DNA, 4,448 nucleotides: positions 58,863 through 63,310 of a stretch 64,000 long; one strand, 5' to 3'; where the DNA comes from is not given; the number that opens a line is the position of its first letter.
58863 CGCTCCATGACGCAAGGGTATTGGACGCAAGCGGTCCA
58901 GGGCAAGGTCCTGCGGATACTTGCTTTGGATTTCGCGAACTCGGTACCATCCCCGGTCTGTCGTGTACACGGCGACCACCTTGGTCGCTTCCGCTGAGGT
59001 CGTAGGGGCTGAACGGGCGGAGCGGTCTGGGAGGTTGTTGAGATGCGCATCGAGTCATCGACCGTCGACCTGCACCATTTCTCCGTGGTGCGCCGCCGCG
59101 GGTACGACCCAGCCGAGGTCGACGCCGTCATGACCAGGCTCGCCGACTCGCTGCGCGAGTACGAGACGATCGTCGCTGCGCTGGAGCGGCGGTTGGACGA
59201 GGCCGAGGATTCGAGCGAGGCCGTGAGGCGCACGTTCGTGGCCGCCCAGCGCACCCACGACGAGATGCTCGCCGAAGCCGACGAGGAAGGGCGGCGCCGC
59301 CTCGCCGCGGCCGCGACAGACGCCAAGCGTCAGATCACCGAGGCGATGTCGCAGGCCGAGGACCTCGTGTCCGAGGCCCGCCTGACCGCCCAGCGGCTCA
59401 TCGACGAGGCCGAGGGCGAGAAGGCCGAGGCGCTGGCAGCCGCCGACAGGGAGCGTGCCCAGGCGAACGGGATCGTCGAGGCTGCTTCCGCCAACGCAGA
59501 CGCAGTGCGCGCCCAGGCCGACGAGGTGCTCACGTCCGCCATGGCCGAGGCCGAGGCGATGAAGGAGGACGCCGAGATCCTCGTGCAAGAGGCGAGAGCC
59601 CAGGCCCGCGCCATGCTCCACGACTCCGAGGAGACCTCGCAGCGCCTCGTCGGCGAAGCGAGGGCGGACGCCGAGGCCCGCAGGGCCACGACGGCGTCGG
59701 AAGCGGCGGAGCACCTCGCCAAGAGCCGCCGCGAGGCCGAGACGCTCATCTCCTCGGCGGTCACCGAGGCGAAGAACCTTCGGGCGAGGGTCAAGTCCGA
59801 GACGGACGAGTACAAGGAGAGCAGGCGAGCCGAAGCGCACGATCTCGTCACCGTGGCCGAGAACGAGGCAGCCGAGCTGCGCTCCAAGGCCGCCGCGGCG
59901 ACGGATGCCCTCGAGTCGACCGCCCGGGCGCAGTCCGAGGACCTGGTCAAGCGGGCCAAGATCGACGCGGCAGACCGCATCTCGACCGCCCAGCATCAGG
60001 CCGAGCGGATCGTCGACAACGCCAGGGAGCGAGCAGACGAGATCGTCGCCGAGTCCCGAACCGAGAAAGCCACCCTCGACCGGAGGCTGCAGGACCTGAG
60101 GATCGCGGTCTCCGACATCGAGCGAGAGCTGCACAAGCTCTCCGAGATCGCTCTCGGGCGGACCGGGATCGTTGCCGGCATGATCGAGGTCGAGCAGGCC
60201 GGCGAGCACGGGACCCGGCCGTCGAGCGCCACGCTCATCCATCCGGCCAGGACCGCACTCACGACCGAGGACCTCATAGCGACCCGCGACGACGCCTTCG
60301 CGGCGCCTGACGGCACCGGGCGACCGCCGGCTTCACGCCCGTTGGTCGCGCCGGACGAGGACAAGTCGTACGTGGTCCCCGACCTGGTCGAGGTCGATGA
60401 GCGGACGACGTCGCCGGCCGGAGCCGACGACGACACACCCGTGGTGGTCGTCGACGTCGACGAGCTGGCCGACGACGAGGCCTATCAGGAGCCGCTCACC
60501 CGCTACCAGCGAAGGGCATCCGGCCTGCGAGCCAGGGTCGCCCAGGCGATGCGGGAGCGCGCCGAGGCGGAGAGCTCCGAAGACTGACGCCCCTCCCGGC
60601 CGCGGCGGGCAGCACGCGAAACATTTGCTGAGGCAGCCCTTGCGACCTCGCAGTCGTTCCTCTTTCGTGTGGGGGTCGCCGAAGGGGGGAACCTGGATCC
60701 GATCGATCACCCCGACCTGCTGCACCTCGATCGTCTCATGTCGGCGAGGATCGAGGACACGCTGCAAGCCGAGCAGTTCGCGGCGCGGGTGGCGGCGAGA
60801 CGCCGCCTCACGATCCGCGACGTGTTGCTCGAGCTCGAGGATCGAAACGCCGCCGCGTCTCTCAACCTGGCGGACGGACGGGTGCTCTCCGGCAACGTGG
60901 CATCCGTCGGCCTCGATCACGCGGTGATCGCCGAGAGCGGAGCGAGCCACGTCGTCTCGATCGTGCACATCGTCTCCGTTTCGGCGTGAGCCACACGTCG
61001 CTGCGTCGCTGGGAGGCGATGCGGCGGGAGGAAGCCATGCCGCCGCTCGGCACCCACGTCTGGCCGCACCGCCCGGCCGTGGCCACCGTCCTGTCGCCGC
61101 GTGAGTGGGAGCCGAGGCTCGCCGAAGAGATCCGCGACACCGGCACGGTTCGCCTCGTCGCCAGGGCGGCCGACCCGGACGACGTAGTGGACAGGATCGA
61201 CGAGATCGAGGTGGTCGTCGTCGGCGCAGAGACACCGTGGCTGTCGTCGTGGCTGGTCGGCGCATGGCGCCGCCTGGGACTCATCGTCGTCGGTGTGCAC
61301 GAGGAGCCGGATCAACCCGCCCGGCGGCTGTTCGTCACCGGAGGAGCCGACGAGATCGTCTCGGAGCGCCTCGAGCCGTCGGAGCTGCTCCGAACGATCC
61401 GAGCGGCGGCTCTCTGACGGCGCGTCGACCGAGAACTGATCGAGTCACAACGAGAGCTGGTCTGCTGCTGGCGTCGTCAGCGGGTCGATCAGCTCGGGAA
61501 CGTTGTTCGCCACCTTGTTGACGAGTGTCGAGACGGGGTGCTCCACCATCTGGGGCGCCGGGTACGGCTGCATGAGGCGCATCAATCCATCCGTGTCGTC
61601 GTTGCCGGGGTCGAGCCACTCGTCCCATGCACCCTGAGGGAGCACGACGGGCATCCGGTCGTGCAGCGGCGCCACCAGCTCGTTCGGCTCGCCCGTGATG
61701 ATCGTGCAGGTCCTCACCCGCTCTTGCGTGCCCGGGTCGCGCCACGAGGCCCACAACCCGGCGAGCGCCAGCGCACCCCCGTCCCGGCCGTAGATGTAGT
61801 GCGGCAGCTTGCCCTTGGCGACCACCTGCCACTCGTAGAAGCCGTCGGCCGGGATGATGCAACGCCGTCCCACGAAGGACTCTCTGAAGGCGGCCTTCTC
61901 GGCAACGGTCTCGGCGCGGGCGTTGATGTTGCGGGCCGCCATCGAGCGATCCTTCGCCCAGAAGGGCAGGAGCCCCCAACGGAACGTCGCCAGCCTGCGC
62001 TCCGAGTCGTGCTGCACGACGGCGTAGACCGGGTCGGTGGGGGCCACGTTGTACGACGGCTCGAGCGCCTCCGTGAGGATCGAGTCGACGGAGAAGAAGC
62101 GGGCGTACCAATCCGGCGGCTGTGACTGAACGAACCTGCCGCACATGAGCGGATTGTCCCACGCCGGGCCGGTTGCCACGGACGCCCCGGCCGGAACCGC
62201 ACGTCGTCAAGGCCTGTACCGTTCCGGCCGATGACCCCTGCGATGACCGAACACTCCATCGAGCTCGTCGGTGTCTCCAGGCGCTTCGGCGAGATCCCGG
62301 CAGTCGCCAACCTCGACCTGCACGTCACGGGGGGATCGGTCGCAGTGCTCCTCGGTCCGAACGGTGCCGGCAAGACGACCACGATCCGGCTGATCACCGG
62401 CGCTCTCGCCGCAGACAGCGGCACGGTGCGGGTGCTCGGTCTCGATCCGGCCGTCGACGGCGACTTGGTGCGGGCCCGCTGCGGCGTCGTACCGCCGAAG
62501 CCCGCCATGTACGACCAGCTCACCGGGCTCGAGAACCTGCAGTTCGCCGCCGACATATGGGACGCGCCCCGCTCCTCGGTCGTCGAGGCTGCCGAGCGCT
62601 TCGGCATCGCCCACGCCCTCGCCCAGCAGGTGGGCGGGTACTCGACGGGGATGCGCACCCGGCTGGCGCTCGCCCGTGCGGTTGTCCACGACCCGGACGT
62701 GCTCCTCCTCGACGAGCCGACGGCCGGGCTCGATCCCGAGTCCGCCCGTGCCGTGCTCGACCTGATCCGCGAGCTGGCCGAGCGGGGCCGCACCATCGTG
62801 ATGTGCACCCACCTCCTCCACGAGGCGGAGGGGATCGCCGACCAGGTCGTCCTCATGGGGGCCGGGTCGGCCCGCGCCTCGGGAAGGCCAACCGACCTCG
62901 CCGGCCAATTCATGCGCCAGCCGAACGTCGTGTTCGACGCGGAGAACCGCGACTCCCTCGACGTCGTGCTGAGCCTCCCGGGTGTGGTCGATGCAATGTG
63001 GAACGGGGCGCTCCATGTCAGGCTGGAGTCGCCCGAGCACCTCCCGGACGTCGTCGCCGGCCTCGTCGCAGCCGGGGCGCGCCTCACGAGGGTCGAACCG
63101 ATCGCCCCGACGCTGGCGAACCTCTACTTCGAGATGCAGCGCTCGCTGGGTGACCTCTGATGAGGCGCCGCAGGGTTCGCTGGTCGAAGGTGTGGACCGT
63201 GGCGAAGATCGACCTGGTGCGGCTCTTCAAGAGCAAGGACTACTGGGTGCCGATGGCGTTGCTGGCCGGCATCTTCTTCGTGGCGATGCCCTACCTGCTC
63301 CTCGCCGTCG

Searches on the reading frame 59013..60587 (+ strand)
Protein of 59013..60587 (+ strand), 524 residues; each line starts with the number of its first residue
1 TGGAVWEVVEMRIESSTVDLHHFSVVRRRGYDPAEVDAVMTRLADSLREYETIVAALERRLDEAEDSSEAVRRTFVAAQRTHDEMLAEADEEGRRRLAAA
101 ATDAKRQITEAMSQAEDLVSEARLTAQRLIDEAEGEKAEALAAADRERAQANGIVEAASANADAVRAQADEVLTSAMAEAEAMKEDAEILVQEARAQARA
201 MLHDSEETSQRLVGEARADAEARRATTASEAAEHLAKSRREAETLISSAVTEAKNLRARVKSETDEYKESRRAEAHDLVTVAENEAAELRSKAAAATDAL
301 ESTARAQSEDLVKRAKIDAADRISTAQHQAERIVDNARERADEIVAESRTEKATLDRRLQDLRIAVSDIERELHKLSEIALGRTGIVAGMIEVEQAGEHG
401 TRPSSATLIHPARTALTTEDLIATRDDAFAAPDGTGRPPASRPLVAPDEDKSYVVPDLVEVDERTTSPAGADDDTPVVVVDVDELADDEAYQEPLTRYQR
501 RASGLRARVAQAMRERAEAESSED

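Call 14: search_protein_families(library=ncbifam, proteins=[window:59013-60587:+], max_evalue=1e-8)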
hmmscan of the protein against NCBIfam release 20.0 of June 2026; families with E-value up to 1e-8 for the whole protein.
window:59013-60587:+ (524 aa): 2 families
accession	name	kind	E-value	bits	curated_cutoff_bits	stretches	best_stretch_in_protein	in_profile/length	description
NF041483.1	growth_prot_Scy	equivalog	7.3e-15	53.6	1040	1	47-279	843-1087/1293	polarized growth protein Scy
NF050102.1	DivIVA_Wag31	equivalog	1.5e-09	38.1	260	0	263-364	124-225/256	DivIVA-like cell division protein Wag31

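Call 52: find_encoding_contigs(protein=window:59043-60587:+, flank=10000, max_places=4)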
Protein window:59043-60587:+ (514 aa): 19 contigs read that carry it; 4 places shown.
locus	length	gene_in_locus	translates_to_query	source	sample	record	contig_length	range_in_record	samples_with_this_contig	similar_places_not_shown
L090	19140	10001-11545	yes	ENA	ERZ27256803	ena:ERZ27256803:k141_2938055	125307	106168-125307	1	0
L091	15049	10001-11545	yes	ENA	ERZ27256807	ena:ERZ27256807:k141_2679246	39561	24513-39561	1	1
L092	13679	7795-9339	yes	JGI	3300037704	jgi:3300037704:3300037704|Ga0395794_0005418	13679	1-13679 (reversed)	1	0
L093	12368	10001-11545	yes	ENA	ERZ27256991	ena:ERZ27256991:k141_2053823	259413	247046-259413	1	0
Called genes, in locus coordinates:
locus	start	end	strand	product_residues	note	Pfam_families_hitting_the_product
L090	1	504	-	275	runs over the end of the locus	PF01063:Aminotran_4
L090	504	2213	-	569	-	PF00795:CN_hydrolase, PF02540:NAD_synthase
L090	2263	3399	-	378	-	PF04107:GCS2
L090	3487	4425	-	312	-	PF02153:PDH_N, PF20463:PDH_C, PF01842:ACT (weak)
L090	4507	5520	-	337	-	PF18152:DAHP_snth_FXD, PF00793:DAHP_synth_1, PF03102:NeuB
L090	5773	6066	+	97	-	PF01381:HTH_3, PF12844:HTH_19 (faint), PF13560:HTH_31 (weak)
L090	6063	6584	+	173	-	-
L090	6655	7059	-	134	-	PF14520:HHH_5 (weak), PF14229:DUF4332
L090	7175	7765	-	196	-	PF12804:NTP_transf_3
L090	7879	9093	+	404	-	PF05222:AlaDh_PNT_N, PF01262:AlaDh_PNT_C, PF01134:GIDA (weak), PF02826:2-Hacid_dh_C (weak)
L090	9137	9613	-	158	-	-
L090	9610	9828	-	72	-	PF12728:HTH_17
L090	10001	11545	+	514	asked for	-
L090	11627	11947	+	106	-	-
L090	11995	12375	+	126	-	-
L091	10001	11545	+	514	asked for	-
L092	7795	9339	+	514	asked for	-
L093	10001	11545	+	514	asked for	-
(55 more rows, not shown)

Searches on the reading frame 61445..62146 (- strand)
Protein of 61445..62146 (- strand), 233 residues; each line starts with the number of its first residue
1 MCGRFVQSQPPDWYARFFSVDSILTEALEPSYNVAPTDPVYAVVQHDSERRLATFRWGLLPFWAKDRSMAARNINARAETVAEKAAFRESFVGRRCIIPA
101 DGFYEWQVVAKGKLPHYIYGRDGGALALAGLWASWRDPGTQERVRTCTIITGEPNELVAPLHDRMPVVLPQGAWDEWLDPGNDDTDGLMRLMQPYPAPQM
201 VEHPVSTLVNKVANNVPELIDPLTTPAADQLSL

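Call 51: find_encoding_contigs(protein=window:61445-62146:-, flank=10000, max_places=4)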
Protein window:61445-62146:- (233 aa): no gene with exactly this product is on record in the collection.

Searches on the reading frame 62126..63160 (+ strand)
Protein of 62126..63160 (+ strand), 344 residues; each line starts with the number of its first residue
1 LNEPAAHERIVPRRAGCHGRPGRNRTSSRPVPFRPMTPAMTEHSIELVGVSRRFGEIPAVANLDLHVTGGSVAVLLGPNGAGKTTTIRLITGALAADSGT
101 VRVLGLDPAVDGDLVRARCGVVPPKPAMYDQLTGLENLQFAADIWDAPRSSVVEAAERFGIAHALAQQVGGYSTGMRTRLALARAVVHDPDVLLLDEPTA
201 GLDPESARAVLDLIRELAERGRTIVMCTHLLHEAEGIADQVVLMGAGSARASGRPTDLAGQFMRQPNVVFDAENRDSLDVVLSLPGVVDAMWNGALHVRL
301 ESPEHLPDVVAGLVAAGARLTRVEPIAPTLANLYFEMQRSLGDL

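Call 14: search_protein_families(library=ncbifam, proteins=[window:62126-63160:+], max_evalue=1e-8)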
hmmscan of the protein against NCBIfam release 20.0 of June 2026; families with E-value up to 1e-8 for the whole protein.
window:62126-63160:+ (344 aa): 170 families (the best 25 are shown)
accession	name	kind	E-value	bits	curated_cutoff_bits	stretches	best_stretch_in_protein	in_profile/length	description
TIGR01188.1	drrA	subfamily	2.9e-63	214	312.45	1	53-337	2-300/302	daunorubicin resistance ABC transporter, ATP-binding protein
TIGR03864.1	PQQ_ABC_ATP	hypoth_equivalog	9.6e-46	156.1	302.25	1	45-262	2-223/236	ABC transporter, ATP-binding subunit, PQQ-dependent alcohol dehydrogenase system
TIGR03522.1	GldA_ABC_ATP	equivalog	2e-43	149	402.6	1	44-259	2-220/301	gliding motility-associated ABC transporter ATP-binding subunit GldA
NF010060.0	PRK13537.1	equivalog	4.7e-43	147.3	521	1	39-259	10-234/314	nodulation factor ABC transporter ATP-binding protein NodI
NF010059.0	PRK13536.1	equivalog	7.2e-43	146.6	549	1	36-259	35-262/342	nodulation factor ABC transporter ATP-binding protein NodI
NF033858.1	ABC2_perm_RbbA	equivalog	1.3e-42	145.8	1050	1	23-261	244-487/909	ribosome-associated ATPase/putative transporter RbbA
TIGR03740.1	galliderm_ABC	subfamily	2.7e-39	135.2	309.75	1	49-249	5-202/223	lantibiotic protection ABC transporter ATP-binding subunit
TIGR01288.1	nodI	equivalog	3.4e-39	134.7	424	1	43-261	3-225/303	nodulation factor ABC transporter ATP-binding protein NodI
TIGR02857.1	CydD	equivalog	1.1e-35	123.7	435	1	29-242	304-527/529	thiol reductant ABC exporter subunit CydD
TIGR04406.1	LPS_export_lptB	equivalog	1.3e-33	116.3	240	1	49-260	6-224/239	LPS export ABC transporter ATP-binding protein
NF007027.0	PRK09493.1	equivalog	5.3e-33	114.3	379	1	45-259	2-224/240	glutamine ABC transporter ATP-binding protein GlnQ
TIGR00968.1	3a0106s01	subfamily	1e-31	110.3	342.75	1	46-259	2-219/237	sulfate ABC transporter ATP-binding protein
TIGR01257.1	rim_protein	equivalog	2.7e-31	107.4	4012.85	1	52-259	939-1148/2272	rim ABC transporter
TIGR03410.1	urea_trans_UrtE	equivalog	3.4e-31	108.5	285.8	1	49-259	5-220/230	urea ABC transporter ATP-binding subunit UrtE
TIGR02673.1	FtsE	equivalog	3.6e-31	108.5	264.85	1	45-246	2-212/214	cell division ATP-binding protein FtsE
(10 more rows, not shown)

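Call 35: find_encoding_contigs(protein=window:62231-63160:+, flank=10000, max_places=3)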
Protein window:62231-63160:+ (309 aa): no gene with exactly this product is on record in the collection.
